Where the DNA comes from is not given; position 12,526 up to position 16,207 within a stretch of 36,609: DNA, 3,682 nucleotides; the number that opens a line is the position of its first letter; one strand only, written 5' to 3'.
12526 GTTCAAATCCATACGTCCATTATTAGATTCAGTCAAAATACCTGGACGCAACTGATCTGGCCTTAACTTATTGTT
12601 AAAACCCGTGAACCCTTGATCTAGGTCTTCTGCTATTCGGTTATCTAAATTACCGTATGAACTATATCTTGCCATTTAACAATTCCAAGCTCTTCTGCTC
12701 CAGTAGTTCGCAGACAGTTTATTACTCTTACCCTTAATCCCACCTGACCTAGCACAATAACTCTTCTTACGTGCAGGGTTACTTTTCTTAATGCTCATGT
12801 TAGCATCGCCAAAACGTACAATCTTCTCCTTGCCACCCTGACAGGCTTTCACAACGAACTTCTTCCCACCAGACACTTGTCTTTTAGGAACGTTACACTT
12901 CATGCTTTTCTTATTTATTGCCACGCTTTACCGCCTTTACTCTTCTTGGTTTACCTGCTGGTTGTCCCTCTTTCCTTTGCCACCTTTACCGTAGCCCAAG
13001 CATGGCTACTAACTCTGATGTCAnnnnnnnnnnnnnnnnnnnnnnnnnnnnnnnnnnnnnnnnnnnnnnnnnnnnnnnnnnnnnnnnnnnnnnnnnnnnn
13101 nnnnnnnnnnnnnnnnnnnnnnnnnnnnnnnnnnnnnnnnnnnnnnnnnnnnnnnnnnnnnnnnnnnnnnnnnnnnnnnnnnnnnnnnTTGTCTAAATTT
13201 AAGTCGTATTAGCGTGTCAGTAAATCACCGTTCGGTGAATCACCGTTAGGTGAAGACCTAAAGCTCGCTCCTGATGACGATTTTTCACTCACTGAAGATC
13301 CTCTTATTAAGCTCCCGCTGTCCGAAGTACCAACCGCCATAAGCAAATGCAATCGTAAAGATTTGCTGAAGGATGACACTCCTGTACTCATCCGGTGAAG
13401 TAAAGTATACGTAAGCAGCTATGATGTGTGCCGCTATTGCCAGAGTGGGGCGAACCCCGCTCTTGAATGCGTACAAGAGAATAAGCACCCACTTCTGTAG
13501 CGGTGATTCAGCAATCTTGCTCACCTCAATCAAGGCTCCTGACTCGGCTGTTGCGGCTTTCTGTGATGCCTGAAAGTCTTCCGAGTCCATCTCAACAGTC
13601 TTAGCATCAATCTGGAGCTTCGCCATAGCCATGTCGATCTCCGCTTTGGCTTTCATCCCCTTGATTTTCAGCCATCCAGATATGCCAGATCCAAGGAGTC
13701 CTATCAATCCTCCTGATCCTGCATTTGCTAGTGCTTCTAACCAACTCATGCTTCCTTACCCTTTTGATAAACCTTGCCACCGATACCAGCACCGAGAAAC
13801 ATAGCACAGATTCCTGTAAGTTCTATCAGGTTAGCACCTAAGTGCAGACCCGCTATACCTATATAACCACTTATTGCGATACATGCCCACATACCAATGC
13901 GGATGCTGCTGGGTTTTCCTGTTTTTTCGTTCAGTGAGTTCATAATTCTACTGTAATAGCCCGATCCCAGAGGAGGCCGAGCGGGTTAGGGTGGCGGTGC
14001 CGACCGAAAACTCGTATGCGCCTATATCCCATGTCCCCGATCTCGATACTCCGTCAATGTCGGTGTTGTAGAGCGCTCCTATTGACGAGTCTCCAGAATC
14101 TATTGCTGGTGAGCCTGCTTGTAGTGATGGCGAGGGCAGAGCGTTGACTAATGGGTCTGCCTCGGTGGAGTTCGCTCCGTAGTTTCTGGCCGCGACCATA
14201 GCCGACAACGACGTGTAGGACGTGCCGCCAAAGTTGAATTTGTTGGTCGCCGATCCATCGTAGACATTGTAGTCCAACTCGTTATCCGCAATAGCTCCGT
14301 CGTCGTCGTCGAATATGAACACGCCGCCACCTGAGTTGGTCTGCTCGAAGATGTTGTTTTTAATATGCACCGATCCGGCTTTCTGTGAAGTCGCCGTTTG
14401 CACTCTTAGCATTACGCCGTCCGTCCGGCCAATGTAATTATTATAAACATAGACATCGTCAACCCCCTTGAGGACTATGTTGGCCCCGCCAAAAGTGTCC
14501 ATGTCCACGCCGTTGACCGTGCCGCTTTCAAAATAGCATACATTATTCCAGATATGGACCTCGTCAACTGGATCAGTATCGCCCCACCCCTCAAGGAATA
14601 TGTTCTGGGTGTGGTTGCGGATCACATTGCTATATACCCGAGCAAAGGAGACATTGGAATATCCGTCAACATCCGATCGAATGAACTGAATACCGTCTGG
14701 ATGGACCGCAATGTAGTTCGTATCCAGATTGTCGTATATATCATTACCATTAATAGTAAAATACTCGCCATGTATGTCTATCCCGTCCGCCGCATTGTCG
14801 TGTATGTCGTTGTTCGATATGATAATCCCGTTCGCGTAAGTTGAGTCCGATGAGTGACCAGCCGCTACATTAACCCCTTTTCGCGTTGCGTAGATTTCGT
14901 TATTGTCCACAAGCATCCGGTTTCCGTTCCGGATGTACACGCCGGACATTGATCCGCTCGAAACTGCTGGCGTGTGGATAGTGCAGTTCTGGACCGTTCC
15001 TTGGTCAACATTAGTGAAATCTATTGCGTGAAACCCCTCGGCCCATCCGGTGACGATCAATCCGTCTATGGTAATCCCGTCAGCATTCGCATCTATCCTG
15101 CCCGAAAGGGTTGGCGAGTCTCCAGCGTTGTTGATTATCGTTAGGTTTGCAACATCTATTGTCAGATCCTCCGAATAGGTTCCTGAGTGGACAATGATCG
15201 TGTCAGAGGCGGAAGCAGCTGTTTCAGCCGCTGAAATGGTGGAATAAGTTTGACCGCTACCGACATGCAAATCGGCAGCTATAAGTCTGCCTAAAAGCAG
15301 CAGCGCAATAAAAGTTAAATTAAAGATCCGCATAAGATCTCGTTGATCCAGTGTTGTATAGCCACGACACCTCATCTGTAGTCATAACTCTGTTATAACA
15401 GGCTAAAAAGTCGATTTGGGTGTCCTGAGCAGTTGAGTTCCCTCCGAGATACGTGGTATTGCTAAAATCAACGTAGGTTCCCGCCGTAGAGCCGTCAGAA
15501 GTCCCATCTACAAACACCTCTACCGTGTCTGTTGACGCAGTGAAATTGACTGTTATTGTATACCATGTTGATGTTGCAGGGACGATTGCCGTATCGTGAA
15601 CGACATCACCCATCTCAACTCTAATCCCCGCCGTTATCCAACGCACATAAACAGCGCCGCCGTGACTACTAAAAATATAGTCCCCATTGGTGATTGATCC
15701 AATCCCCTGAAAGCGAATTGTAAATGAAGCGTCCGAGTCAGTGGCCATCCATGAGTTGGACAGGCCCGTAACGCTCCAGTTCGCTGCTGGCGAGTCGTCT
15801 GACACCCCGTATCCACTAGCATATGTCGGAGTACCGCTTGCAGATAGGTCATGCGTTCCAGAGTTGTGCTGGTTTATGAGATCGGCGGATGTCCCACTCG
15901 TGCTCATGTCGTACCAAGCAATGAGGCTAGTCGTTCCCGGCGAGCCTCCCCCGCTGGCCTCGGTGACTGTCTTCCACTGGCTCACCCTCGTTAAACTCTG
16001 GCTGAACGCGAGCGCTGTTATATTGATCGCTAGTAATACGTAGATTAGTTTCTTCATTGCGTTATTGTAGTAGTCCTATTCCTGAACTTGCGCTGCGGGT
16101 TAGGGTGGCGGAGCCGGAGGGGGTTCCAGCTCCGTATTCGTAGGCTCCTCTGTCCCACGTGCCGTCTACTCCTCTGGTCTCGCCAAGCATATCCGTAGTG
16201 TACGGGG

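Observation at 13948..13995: Identical 15-aa C-terminal tag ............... on both beta-helix proteins, with 9 of 15 codons differing synonymously (partner at 16062-16109)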

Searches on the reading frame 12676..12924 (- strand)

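Call 7: search_protein_families(library=pfam, proteins=[window:12676-12924:-], max_evalue=0.01)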
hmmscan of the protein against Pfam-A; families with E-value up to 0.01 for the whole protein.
window:12676-12924:- (82 aa): 1 family
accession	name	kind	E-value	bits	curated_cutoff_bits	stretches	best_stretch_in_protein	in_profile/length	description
PF19058.5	DUF5754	-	0.00033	21.1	27.4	1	16-59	6-48/49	Family of unknown function (DUF5754)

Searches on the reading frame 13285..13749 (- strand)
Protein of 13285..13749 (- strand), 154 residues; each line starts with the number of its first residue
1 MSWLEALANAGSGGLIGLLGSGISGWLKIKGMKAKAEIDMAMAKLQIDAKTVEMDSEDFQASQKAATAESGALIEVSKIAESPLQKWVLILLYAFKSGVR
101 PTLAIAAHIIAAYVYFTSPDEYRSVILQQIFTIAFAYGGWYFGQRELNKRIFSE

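Call 7: search_protein_families(library=pfam, proteins=[window:13285-13749:-], max_evalue=0.01)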
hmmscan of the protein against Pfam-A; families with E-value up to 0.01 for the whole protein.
window:13285-13749:- (154 aa): 0 families

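Call 28: find_related_loci(query=window:13285-13749:-, collection=viral_contigs, flank=10000)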
Query window:13285-13749:- (154 aa) in viral_contigs; peptide patterns used: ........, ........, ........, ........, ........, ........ (x = any residue, [..] = any of these).
22 stretches matched a pattern; 21 encode a relative of the query (tblastn E <= 1e-3); 21 distinct loci.
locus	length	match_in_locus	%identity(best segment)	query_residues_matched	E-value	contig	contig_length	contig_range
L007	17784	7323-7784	65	1-154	1e-67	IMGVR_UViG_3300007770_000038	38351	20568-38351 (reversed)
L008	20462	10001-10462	65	1-154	6e-67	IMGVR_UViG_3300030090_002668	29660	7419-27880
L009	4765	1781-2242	64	1-154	2e-66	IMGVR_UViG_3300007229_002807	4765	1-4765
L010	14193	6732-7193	64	1-154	2e-66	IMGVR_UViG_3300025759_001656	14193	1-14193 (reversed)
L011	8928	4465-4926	65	1-154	4e-66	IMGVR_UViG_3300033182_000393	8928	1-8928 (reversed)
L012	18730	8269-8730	63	1-154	3e-65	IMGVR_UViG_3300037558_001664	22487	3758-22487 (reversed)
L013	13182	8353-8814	64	1-154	2e-65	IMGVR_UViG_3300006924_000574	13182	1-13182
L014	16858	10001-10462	64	1-154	1e-65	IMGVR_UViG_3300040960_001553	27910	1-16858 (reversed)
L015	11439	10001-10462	64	1-154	2e-65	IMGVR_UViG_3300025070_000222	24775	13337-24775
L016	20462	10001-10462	64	1-154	2e-65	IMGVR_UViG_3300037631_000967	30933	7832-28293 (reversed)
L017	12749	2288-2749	64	1-154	3e-65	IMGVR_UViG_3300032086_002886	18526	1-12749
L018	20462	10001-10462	63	1-154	5e-65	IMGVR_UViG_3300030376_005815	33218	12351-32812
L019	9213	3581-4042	64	1-154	3e-64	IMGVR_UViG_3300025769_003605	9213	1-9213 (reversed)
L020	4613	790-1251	64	1-154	4e-64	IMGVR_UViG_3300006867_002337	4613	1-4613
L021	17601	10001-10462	64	1-154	4e-64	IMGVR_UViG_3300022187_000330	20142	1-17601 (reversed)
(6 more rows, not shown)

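Call 33: search_protein_families(library=ncbifam, proteins=[window:13285-13749:-], max_evalue=0.01)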
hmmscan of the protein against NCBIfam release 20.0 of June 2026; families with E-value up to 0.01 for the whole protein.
window:13285-13749:- (154 aa): 0 families

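Call 34: search_protein_families(library=phrogs, proteins=[window:13285-13749:-], max_evalue=0.01)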
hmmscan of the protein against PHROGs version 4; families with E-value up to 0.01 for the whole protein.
window:13285-13749:- (154 aa): 2 families
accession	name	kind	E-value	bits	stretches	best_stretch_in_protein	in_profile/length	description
phrog_6637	-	unknown function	4.7e-05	24.4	1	9-150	4-157/160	-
phrog_10969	-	unknown function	0.0036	16.7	1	28-83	469-522/632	-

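Call 57: find_related_loci(query=A2, collection=genome_contigs, flank=10000)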
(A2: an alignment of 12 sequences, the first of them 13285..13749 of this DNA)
Query A2 (154 aa) in genome_contigs; peptide patterns used: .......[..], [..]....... (x = any residue, [..] = any of these).
90 stretches matched a pattern, but none encodes a relative of the query by tblastn (E <= 1e-3).

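Call 59: find_encoding_contigs(protein=window:13285-13749:-, flank=10000, max_places=10)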
Protein window:13285-13749:- (154 aa): 3 contigs read that carry it; 2 places shown.
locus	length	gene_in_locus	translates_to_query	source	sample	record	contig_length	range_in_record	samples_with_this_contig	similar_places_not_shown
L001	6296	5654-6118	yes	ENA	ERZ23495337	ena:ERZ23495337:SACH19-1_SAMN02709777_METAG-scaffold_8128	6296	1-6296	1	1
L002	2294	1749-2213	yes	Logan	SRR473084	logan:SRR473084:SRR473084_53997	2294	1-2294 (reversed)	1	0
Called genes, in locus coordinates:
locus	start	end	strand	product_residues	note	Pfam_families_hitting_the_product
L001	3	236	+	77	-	?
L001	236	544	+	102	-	-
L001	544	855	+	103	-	-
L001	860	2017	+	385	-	-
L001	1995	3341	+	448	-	-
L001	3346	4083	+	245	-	-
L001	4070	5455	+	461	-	PF13229:Beta_helix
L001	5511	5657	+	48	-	-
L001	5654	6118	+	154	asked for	-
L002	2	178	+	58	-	?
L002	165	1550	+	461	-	PF13229:Beta_helix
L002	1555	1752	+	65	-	-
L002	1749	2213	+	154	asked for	-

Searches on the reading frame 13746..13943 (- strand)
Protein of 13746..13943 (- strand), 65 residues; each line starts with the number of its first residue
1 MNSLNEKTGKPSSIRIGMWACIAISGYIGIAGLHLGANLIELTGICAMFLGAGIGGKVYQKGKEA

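Call 7: search_protein_families(library=pfam, proteins=[window:13746-13943:-], max_evalue=0.01)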
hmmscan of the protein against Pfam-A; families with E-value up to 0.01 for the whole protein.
window:13746-13943:- (65 aa): 0 families

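Call 25: find_encoding_contigs(protein=window:13746-13943:-, flank=10000, max_places=10)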
Protein window:13746-13943:- (65 aa): 4 contigs read that carry it; 4 places shown.
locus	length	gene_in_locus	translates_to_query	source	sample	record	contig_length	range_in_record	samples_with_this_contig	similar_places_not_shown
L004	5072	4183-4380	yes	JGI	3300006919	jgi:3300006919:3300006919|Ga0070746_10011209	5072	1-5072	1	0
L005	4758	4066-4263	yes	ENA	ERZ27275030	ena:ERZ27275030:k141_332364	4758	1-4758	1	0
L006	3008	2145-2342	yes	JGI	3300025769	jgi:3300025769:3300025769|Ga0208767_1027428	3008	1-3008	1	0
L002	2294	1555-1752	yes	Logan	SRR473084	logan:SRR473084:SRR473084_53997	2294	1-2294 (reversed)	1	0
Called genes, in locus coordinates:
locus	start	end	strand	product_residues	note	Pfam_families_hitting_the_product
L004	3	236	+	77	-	?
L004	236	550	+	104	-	-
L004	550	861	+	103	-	-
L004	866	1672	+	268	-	-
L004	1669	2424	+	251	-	-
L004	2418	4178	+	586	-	PF22842:Pel9A-like_beta_helix, PF13229:Beta_helix (faint)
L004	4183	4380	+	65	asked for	-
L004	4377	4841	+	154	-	-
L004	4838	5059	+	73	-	-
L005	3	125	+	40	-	?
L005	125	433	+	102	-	-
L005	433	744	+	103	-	-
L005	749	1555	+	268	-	-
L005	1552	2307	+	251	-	-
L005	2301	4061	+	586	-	PF22842:Pel9A-like_beta_helix, PF13229:Beta_helix (faint)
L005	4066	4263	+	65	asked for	-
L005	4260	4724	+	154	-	-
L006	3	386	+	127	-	?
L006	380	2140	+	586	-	PF22842:Pel9A-like_beta_helix, PF13229:Beta_helix (faint)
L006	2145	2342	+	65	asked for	-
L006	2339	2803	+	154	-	-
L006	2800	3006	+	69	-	?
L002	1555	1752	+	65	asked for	-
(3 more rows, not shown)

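Call 33: search_protein_families(library=ncbifam, proteins=[window:13746-13943:-], max_evalue=0.01)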
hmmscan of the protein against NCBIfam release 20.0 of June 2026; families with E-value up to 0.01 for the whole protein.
window:13746-13943:- (65 aa): 0 families

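Call 34: search_protein_families(library=phrogs, proteins=[window:13746-13943:-], max_evalue=0.01)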
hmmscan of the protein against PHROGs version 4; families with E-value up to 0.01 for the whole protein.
window:13746-13943:- (65 aa): 0 families

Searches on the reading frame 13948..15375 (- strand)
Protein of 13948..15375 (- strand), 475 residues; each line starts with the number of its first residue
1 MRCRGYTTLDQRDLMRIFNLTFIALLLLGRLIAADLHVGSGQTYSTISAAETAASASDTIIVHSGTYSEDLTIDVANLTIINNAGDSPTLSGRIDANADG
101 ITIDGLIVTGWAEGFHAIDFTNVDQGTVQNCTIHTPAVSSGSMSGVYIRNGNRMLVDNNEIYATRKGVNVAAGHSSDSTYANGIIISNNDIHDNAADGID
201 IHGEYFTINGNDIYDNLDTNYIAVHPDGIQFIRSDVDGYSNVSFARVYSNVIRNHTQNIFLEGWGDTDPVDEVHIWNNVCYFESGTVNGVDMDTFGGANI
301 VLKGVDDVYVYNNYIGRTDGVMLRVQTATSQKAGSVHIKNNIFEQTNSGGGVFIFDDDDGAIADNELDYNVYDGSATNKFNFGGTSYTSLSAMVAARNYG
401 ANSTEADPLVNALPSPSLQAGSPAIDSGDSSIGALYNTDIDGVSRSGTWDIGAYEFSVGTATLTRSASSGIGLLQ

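Call 7: search_protein_families(library=pfam, proteins=[window:13948-15375:-], max_evalue=0.01)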
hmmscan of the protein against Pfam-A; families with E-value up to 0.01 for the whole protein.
window:13948-15375:- (475 aa): 1 family
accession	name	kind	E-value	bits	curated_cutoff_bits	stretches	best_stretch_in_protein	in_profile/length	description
PF13229.12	Beta_helix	-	1.5e-12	47.9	25.9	1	77-217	10-138/158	Right handed beta helix region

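Call 10: find_homologous_proteins(query=window:13948-15375:-)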
Query window:13948-15375:- (475 aa): 63 proteins with E <= 0.001 among 8000 candidates.
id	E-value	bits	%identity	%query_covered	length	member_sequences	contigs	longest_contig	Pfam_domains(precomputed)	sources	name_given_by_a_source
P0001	0.0e+0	1009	100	97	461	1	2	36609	PF13229.13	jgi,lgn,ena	-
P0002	9.7e-117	409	48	92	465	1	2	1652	-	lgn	-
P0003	6.6e-108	380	46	92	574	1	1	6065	PF13229.13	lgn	-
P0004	1.1e-105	372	45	96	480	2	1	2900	-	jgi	-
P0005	3.0e-98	348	44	95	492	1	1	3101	PF13229.13,PF05048.20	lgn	-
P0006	8.6e-98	346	44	92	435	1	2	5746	PF13229.13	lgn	-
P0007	2.1e-96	342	46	93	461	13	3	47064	-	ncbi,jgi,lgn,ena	-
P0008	5.1e-91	324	41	92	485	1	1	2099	PF13229.13,PF05048.20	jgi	jgi:hypothetical protein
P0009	6.9e-91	324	42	95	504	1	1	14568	PF13229.13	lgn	-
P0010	9.2e-89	317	42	89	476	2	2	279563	PF13229.13,PF05048.20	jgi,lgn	jgi:hypothetical protein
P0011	1.4e-88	316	43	93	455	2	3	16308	-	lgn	-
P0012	1.9e-87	312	42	89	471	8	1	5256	PF13229.13,PF05048.20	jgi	-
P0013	4.5e-87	311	41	93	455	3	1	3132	PF05048.20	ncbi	-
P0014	7.5e-85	304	41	89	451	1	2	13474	PF13229.13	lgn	-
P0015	1.7e-84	303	43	95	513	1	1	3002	PF13229.13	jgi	jgi:hypothetical protein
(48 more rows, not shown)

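Call 13: find_encoding_contigs(protein=P0001, flank=10000)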
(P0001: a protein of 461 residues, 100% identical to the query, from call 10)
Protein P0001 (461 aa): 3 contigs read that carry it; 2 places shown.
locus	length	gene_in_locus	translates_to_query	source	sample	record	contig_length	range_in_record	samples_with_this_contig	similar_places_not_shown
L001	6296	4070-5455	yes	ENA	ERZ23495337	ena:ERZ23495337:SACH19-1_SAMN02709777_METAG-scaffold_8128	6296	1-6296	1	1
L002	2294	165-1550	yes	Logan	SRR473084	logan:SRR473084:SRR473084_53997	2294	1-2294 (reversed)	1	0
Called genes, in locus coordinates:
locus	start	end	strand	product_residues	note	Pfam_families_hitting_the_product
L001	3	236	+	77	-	?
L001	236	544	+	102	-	-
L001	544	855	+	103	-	-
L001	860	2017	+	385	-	-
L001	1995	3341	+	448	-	-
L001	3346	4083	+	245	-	-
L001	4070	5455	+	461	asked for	PF13229:Beta_helix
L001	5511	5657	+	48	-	-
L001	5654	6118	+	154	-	-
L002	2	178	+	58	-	?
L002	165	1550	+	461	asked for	PF13229:Beta_helix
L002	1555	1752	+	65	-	-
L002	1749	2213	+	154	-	-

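Call 33: search_protein_families(library=ncbifam, proteins=[window:13948-15375:-], max_evalue=0.01)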
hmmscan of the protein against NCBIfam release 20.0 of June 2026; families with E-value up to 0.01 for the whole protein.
window:13948-15375:- (475 aa): 3 families
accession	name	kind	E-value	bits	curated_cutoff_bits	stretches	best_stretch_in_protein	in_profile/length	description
NF041518.1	choice_anch_Q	domain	2.8e-10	40.3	25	1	417-456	18-57/58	choice-of-anchor Q domain-containing protein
TIGR04247.1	NosD_copper_fam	subfamily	3e-09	36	300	1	50-212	4-166/377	nitrous oxide reductase family maturation protein NosD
TIGR03804.1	para_beta_helix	repeat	0.0059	16.3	19.45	0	180-216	6-42/44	parallel beta-helix repeat protein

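Call 34: search_protein_families(library=phrogs, proteins=[window:13948-15375:-], max_evalue=0.01)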
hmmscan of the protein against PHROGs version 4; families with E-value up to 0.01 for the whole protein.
window:13948-15375:- (475 aa): 0 families

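Call 43: predict_structure(alignment_id=A1)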
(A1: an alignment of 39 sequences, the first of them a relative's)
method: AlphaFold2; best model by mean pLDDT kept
length: 461 residues; sequences in the alignment: 39
mean_pLDDT: 92.1   pTM: 0.90
mean pLDDT of the five models: 92.1, 91.7, 91.2, 91.0, 90.8
residues with pLDDT >= 90: 381; 70-90: 47; 50-70: 17; < 50: 16
segments of 3 or more residues with pLDDT < 50: 446-461
pLDDT, mean of each block of 10 residues (from residue 1): 69 71 98 98 98 98 98 98 98 94 97 98 78 98 98 97 98 98 97 99 94 96 96 99 96 90 98 96 96 97 96 78 97 87 90 96 91 96 93 97 97 95 96 94 64 40 37
secondary structure, 60 per line:
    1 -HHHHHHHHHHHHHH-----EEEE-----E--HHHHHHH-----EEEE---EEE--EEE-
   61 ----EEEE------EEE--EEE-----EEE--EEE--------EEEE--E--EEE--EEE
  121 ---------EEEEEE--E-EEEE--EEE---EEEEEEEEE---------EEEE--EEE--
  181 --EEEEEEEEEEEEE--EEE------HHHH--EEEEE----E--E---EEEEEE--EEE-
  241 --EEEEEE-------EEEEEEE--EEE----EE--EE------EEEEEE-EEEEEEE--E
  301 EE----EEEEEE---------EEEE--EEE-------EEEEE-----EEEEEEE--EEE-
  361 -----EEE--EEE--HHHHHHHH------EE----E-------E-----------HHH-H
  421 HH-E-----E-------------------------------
elements in order: H2-15 E21-24 H33-39 E45-48 E52-54 E57-59 E65-68 E75-77 E80-82 E88-90 E93-95 E104-107 E113-115 E118-120 E130-135 E140-143 E146-148 E152-160 E170-173 E176-178 E183-195 E198-200 H207-210 E213-217 E229-234 E237-239 E243-248 E256-262 E265-267 E284-289 E291-297 E300-302 E307-312 E322-325 E328-330 E338-342 E348-354 E357-359 E366-368 E371-373 H376-383

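Call 48: fold_search(model_id=the predicted structure, library=pdb)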
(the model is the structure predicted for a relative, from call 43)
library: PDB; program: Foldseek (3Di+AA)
matches with E <= 10: 401; with E <= 0.001: 81
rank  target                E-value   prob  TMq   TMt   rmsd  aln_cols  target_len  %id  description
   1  1ru4                  1.3e-06  1.00  0.51  0.57  10.4       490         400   16  Crystal structure of pectate lyase Pel9A (released 2004-04-13)
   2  8bwk_D                2.0e-06  1.00  0.49  0.34   8.3       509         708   13  Metagenomic derived PL6 alginate lyase (released 2023-12-20)
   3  7v6i_A                2.0e-06  1.00  0.48  0.39  10.0       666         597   13  Crystal structure of lacto-N-biosidase BsaX from Bifidobacterium saguini, lacto-N-biose complex (released 2022-02-09)
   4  7xzd_A                5.2e-06  1.00  0.35  0.36  12.9       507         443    9  Mutant (F179A) of the N-terminal domain of fucoidan lyase FdlA (released 2022-09-28)
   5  7xzb_A                6.3e-06  1.00  0.33  0.34  13.6       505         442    9  Mutant (Y242A) of the N-terminal domain of fucoidan lyase FdlA (released 2022-09-28)
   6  7xzd_B                6.6e-06  1.00  0.33  0.34  13.3       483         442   10  Mutant (F179A) of the N-terminal domain of fucoidan lyase FdlA (released 2022-09-28)
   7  5gqc_D                6.9e-06  1.00  0.45  0.37  10.9       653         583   13  Crystal structure of lacto-N-biosidase LnbX from Bifidobacterium longum subsp. longum, ligand-free form (released 2017-04-19)
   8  7v6m_A                6.9e-06  1.00  0.40  0.33  12.6       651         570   11  Crystal structure of lacto-N-biosidase TnX from Tynzenella nexilis, lacto-N-biose complex (released 2022-02-09)
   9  8bwk_A                8.6e-06  1.00  0.51  0.35   8.8       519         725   13  Metagenomic derived PL6 alginate lyase (released 2023-12-20)
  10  7xzc_B                9.5e-06  1.00  0.33  0.34  13.2       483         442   10  Mutant (R240A) of the N-terminal domain of fucoidan lyase FdlA (released 2022-09-28)
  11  7xz7_A                9.9e-06  1.00  0.35  0.36  13.1       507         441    9  Mutant (D137A) of the N-terminal domain of fucoidan lyase FdlA (released 2022-09-28)
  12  7xzf_A                9.9e-06  1.00  0.33  0.34  13.3       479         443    9  Wild type of the N-terminal domain of fucoidan lyase FdlA (released 2022-09-28)
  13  6a40_A                1.3e-05  1.00  0.42  0.39  10.4       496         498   14  complex structure of Alginate lyase AlyF-OU02 with G4 (released 2019-05-01)
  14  5z9t_A                1.6e-05  1.00  0.46  0.43   9.5       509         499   13  a new PL6 alginate lyase complex with trisaccharide (released 2019-03-27)
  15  7xze_A                2.2e-05  1.00  0.35  0.36  13.0       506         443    9  Mutant (H176A) of the N-terminal domain of fucoidan lyase FdlA (released 2022-09-28)
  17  8bwk_C                2.5e-05  1.00  0.53  0.36   8.2       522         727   12  Metagenomic derived PL6 alginate lyase (released 2023-12-20)
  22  8bwk_B                4.1e-05  1.00  0.50  0.34   9.3       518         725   13  Metagenomic derived PL6 alginate lyase (released 2023-12-20)
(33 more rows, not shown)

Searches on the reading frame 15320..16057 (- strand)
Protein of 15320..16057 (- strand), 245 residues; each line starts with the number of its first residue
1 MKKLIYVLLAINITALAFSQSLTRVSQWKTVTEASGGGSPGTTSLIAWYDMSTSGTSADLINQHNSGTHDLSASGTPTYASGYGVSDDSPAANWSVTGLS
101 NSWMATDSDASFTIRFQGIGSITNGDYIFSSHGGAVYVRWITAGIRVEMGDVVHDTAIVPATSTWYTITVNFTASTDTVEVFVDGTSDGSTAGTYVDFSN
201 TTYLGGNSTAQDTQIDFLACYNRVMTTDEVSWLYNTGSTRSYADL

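Call 7: search_protein_families(library=pfam, proteins=[window:15320-16057:-], max_evalue=0.01)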
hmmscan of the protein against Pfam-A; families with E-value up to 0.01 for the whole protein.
window:15320-16057:- (245 aa): 0 families

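Call 33: search_protein_families(library=ncbifam, proteins=[window:15320-16057:-], max_evalue=0.01)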
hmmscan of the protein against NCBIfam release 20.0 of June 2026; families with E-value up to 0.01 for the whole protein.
window:15320-16057:- (245 aa): 0 families

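Call 34: search_protein_families(library=phrogs, proteins=[window:15320-16057:-], max_evalue=0.01)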
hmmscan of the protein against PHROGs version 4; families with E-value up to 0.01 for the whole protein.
window:15320-16057:- (245 aa): 0 families
